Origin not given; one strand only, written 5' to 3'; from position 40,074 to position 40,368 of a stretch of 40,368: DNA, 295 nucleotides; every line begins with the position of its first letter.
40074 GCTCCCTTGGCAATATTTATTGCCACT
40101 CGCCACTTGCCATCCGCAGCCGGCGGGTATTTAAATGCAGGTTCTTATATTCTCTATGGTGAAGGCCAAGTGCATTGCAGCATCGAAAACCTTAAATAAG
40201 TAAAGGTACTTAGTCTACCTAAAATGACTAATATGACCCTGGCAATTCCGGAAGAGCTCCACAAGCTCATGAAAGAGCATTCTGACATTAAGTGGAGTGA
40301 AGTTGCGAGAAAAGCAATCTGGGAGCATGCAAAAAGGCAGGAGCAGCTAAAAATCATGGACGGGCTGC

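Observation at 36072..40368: Four near-identical 40-nt repeats, each heading a different small gene cassette: an integron-like array without attC features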

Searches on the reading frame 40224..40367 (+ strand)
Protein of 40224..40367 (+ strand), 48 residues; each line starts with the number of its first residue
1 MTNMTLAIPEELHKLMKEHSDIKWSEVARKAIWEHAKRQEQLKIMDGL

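Call 10: search_protein_families(library=pfam, proteins=[window:40224-40367:+], max_evalue=0.01)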
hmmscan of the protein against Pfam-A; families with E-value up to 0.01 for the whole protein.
window:40224-40367:+ (48 aa): 0 families

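Call 80: predict_structure(protein=window:40224-40367:+)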
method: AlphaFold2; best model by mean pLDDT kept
length: 48 residues; sequences in the alignment: 1
mean_pLDDT: 78.7   pTM: 0.50
mean pLDDT of the five models: 78.7, 72.1, 69.3, 69.2, 65.3
residues with pLDDT >= 90: 7; 70-90: 31; 50-70: 7; < 50: 3
segments of 3 or more residues with pLDDT < 50: 1-3
pLDDT, mean of each block of 10 residues (from residue 1): 57 85 89 87 74
secondary structure, 60 per line:
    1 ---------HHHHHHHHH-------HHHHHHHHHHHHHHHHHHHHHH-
elements in order: H10-18 H26-47

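Call 83: fold_search(model_id=the predicted structure, library=pdb)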
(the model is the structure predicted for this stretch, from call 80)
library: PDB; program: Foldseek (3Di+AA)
matches with E <= 10: 9; with E <= 0.001: 0
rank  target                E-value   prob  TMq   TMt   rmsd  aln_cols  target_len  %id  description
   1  3vh5_T                5.6e+00  0.14  0.52  0.30   3.5        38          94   10  Crystal structure of the chicken CENP-T histone fold/CENP-W/CENP-S/CENP-X heterotetrameric complex, crystal form I (released 2012-03-07)
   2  9h6w                  7.0e+00  0.11  0.50  0.07   2.9        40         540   18  Crystal structure of the Salmonella effector SspH1 (released 2025-05-28)
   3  7w7l_A                7.5e+00  0.10  0.45  0.10   2.9        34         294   12  Structure of NF-kB p52 homodimer bound to 13-mer A/T-centric P-Selectin kB DNA fragment (released 2022-01-26)
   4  1jju_A                7.5e+00  0.08  0.36  0.05   2.4        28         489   21  Structure of a Quinohemoprotein Amine Dehydrogenase with a Unique Redox Cofactor and Highly Unusual Crosslinking (released 2001-12-12)
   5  4dra_C                8.1e+00  0.10  0.54  0.30   3.4        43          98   23  Crystal structure of MHF complex (released 2012-05-16)
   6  9f0e_A                8.1e+00  0.03  0.30  0.27   4.5        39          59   26  Bacterial histone protein HBb from Bdellovibrio bacteriovorus bound to DNA (released 2024-06-26)
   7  4ude_A                9.4e+00  0.06  0.45  0.30   5.5        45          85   11  An oligomerization domain confers pioneer properties to the LEAFY master floral regulator (released 2016-03-02)
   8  7pkn_U                9.4e+00  0.05  0.39  0.18   4.0        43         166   21  Structure of the human CCAN deltaCT complex (released 2022-04-27)
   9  7o7b_MODEL_1_A        9.4e+00  0.04  0.34  0.24   4.4        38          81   13  Solution NMR Structure of the Neh1 Domain of Human Nuclear factor erythroid 2-related factor 2 (NRF2) (released 2021-09-29)
